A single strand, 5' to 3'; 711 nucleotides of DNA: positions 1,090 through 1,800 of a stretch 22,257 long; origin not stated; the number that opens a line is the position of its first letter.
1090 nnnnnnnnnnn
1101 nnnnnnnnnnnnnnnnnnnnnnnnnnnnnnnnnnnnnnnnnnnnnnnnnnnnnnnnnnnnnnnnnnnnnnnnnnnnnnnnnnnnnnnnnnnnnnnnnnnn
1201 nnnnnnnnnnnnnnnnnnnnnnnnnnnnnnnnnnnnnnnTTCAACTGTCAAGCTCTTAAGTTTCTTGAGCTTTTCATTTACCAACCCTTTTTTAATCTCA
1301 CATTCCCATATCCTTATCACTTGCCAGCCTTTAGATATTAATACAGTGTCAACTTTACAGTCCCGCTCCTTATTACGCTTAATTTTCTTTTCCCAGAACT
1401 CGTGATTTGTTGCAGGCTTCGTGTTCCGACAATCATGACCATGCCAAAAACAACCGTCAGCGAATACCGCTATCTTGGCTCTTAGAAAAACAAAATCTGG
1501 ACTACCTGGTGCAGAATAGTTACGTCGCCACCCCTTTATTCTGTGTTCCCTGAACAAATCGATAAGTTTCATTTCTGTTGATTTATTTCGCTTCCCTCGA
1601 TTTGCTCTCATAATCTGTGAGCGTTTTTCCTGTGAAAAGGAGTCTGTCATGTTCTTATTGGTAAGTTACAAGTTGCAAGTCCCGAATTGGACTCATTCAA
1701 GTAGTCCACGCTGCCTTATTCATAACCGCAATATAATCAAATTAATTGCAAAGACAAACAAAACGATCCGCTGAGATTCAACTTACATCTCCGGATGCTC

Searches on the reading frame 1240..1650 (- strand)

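Call 20: search_protein_families(library=pfam, max_evalue=0.01, proteins=[window:1240-1650:-])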
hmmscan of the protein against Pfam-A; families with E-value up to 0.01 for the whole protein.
window:1240-1650:- (137 aa): 3 families
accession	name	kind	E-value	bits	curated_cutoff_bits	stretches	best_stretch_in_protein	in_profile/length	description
PF03852.21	Vsr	-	5e-17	62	27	1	2-75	1-73/74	DNA mismatch endonuclease Vsr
PF04480.18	DUF559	-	1.4e-05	25.4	20.6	0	92-122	66-96/109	Protein of unknown function (DUF559)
PF18741.7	MTES_1575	-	0.0042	17.6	38.2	0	90-118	52-80/96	REase_MTES_1575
